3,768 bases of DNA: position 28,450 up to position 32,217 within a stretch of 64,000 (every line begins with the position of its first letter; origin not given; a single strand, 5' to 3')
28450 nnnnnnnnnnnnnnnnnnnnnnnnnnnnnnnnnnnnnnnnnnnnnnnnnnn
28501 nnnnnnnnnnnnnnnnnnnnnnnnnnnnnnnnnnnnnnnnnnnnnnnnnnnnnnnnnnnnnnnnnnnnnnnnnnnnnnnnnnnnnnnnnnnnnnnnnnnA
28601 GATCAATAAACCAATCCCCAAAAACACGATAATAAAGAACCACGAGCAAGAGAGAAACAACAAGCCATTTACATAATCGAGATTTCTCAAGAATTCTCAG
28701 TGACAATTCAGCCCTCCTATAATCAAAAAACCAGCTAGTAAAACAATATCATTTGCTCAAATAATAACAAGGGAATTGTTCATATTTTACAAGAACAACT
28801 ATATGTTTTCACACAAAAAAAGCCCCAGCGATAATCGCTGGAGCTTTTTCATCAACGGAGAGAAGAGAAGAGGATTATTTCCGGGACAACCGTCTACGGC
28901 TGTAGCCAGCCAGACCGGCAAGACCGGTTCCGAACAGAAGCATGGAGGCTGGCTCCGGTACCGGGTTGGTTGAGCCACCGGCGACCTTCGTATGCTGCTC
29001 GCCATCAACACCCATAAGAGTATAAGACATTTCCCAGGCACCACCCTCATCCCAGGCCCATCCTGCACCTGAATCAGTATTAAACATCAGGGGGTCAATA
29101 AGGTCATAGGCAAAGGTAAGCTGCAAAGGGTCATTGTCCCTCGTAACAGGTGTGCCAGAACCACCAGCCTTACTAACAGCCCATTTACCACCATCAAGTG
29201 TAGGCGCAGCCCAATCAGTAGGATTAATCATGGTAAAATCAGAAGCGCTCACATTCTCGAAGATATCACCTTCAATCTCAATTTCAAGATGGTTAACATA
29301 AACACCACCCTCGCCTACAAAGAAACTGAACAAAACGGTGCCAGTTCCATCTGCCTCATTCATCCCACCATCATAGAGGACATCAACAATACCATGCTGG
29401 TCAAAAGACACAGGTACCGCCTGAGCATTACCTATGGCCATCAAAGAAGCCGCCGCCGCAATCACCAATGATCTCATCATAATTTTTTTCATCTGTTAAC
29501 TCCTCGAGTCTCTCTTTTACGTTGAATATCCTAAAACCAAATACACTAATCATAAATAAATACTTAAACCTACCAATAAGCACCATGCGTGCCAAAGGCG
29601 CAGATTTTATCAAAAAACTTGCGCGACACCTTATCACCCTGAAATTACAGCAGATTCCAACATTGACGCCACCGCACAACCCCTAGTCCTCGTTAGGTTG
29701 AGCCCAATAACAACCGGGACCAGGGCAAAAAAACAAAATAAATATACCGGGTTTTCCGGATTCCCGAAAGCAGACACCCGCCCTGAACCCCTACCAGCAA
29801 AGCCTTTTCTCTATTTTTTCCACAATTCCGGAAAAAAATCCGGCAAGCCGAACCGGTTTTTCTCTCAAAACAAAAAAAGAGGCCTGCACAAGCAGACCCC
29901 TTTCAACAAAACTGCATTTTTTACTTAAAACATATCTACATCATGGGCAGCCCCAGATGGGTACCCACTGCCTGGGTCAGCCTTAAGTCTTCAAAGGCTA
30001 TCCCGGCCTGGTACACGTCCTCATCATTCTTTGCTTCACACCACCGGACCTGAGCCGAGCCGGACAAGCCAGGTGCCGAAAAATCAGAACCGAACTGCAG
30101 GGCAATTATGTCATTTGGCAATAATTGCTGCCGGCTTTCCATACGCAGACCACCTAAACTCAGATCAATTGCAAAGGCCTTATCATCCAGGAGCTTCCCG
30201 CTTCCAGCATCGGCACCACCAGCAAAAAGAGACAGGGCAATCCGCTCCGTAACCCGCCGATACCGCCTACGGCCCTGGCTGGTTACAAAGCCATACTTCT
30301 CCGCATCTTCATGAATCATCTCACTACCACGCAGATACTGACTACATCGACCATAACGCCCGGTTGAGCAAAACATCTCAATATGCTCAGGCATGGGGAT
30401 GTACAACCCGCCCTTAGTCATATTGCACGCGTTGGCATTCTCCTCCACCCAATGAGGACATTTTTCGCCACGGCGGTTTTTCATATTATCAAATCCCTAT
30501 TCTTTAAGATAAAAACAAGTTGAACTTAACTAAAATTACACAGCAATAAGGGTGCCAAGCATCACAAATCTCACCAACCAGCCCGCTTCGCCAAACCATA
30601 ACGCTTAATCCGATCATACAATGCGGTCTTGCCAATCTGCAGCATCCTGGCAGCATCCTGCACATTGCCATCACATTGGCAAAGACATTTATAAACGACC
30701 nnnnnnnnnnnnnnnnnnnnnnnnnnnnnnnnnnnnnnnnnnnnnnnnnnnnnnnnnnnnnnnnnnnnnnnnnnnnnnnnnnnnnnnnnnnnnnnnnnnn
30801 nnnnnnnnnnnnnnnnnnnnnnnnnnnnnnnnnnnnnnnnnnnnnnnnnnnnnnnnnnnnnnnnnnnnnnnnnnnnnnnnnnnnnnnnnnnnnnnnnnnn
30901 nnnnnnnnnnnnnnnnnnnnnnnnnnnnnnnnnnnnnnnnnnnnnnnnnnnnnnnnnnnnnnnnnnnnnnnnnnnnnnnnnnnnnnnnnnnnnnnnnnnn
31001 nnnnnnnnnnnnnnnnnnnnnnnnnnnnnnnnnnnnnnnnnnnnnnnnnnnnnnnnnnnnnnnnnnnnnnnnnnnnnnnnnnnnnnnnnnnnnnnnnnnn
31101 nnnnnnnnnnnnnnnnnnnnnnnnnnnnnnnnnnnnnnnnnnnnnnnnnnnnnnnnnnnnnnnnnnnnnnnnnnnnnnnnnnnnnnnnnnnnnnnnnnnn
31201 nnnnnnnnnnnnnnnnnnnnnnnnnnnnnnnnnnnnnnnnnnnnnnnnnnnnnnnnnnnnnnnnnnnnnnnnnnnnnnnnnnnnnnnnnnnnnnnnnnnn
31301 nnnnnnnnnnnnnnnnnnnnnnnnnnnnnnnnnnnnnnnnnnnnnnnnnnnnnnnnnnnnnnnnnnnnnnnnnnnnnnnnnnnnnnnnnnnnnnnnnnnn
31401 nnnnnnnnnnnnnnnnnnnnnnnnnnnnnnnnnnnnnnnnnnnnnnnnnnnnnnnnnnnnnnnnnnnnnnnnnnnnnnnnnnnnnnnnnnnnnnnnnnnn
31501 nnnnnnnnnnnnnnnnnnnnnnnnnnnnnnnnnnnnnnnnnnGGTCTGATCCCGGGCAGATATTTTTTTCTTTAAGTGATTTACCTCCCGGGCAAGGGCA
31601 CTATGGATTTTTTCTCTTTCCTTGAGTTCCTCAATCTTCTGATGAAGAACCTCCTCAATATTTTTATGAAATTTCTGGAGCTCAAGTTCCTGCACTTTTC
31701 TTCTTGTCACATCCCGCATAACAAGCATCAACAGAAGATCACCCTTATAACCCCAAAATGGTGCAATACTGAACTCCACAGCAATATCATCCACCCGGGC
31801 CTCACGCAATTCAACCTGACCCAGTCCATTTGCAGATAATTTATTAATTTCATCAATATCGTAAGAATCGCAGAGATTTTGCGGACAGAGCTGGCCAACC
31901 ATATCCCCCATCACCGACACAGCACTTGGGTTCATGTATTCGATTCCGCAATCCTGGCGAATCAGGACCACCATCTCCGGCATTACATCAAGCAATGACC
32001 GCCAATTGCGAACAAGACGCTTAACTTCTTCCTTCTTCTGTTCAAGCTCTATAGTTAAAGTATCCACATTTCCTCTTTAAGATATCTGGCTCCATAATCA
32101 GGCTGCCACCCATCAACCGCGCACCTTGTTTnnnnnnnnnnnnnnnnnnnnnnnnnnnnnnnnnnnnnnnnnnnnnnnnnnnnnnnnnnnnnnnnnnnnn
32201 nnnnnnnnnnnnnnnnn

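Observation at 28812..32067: Regulatory island: PAS/sigma-54 activator, then sigma-54 promoter, PilZ gene and terminator, then sigma-54 promoter, PEP-CTERM gene and terminator, then xrtA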

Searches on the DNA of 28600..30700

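Call 9: search_rna_families(source=window, start=28600, end=30700, threshold=evalue, max_evalue=1)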
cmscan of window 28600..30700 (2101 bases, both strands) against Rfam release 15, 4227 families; matches with E-value up to 1: 6.
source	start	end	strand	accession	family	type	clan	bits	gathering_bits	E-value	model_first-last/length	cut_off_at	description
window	28814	28859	-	RF02399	NsiR1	Gene; sRNA;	-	26.2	39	0.018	1-60/60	no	Nitrogen stress-induced RNA 1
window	28813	28884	+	RF00516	ylbH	Cis-reg; leader;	-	25.3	50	0.01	1-122/122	no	ylbH leader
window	29308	29379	-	RF00067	SNORD15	Gene; snRNA; snoRNA; CD-box;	CL00045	23.6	75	0.018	1-146/146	no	Small nucleolar RNA SNORD15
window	28777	28851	+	RF02630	Hrs12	Gene; sRNA;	-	23.1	70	0.86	1-87/87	no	Hfq-regulated sRNA 12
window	28814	28891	-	RF00021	Spot_42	Gene; sRNA;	-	21.6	80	0.33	1-115/115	no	Spot 42 RNA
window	28815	28874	-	RF02837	anti-hemB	Gene; sRNA;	-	17.2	49.5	0.68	1-81/81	no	Burkholderia RNA 7 (anti-hemB)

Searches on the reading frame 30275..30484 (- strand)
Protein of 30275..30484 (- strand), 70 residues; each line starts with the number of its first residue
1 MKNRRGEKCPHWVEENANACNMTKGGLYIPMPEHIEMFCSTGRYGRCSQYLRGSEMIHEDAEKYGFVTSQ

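Call 60: search_protein_representatives(protein=window:30275-30484:-)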
Query: 70 residues. Proteins with E-value up to 0.001 (for the whole library): 74; up to 1e-10: 9; up to 1e-30: 0. The best 74 are listed.
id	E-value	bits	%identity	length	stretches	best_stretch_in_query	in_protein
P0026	1.7e-20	88.3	51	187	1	1-68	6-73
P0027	3.0e-14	68.6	50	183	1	7-60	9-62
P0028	5.9e-13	64.5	50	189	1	8-59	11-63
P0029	2.0e-12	62.8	44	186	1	5-63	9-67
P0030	1.4e-11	60.1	45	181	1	6-58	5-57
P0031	1.4e-11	60.1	41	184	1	4-59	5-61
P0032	1.7e-11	59.9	42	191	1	8-60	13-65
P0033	5.4e-11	58.3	45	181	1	6-61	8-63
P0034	8.0e-11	57.7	46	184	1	5-58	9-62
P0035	1.5e-10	56.8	46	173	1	1-57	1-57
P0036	5.1e-10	55.2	42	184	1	3-61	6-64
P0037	5.8e-10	55.0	48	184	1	9-60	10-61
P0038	8.5e-10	54.5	42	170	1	5-66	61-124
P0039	2.5e-09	53.0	50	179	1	6-54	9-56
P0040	1.2e-08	50.8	38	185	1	4-67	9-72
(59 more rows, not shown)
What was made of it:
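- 29936..30484 (-): PilZ-domain protein, 182 aa, with a conserved 4-Cys N-terminal domain (residues 1-70) and a PilZ domain (72-171). The N-terminal domain has 74 representative clusters, nearly all 160-190 aa (call 60).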

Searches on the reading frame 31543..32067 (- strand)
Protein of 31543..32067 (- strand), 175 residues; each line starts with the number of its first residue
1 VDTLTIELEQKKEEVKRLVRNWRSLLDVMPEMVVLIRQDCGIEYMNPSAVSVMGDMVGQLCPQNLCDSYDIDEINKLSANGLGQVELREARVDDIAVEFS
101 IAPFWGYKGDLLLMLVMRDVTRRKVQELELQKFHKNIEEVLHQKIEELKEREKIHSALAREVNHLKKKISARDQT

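Call 40: find_homologous_proteins(query=window:31543-32067:-)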
Query window:31543-32067:- (175 aa): 2 proteins with E <= 0.001 among 106 candidates.
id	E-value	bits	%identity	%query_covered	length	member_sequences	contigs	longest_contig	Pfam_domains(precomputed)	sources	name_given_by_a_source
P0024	4.1e-69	250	99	66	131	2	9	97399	PF13188.14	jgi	-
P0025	2.1e-54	202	58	100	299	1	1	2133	PF13426.14,PF13188.14,PF00158.33,PF14532.13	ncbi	ncbi:MAG: sigma 54-interacting transcriptional regulator, partial [Candidatus Omnitrophota bacterium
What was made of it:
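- Tried and rejected: It returned only 2 proteins and says nothing about distribution (call 40).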

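Call 49: search_solved_structures(query=A3, max_evalue=1, show_alignments=2)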
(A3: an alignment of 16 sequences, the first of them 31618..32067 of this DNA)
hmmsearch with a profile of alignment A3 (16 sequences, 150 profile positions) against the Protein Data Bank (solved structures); distinct sequences matched with E-value up to 1: 3.
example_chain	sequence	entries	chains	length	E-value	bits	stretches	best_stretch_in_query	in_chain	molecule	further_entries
7yrt_A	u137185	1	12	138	0.32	14.2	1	13-53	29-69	histidine kinase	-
9wex_A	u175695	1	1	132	0.43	13.8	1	23-132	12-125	Sensor histidine kinase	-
9p6i_A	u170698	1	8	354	0.78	13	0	7-53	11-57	histidine kinase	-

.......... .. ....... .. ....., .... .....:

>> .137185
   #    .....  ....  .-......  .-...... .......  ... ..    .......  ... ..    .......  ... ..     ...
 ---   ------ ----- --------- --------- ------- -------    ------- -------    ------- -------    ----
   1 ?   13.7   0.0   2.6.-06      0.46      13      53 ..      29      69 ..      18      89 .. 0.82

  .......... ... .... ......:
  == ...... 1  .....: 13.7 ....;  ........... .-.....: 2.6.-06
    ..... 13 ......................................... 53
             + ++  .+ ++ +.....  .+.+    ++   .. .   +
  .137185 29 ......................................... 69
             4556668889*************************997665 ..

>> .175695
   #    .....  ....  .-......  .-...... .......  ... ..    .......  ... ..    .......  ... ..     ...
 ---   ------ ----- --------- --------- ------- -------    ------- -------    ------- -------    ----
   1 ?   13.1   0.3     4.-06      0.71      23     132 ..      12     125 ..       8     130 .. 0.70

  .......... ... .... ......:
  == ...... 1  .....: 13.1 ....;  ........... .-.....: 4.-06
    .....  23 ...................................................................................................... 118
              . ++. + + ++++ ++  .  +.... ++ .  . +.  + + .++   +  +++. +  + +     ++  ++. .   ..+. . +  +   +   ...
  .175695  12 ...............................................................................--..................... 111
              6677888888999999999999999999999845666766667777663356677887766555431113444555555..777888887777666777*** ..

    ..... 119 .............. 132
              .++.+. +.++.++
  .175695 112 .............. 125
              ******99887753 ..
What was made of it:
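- Tried and rejected: It gave only non-significant PAS-kinase hits, with E of 0.3 or higher (call 49).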

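Call 50: search_protein_families(library=pfam, alignment_id=A3, max_evalue=0.1)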
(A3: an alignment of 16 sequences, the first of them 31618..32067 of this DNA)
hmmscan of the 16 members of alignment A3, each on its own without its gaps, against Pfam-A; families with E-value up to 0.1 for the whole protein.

A. member 1, window:31618-32067:- (150 aa): 3 families
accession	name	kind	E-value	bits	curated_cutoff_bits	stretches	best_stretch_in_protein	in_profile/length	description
PF13188.13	PAS_8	-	1.7e-05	25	21.8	1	22-71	3-53/65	PAS domain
PF13426.13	PAS_9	-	0.00013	22.6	27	1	30-121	1-102/103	PAS domain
PF18616.6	CdiI_3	-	0.0093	16.4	28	0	12-53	18-58/95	CDI immunity proteins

B. families by the number of members that match (of 16 scanned): 7 families
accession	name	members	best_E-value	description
PF13188.13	PAS_8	16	1.8e-06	PAS domain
PF13426.13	PAS_9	14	5.1e-07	PAS domain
PF08448.16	PAS_4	12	1.3e-05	PAS fold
PF00989.32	PAS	12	0.00021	PAS fold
PF18616.6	CdiI_3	1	0.0093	CDI immunity proteins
PF19810.5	HFX_2341_N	1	0.041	HFX_2341-like, N-terminal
PF24820.1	Diguanyl_cycl_sensor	1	0.098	Diguanylate cyclase-like sensor domain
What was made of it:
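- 31705..32004 (-): PAS sensor domain of the activator, about residues 22-121. PAS_8 matches 16 of 16 orthologues and PAS_9 matches 14 of 16 (call 50).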
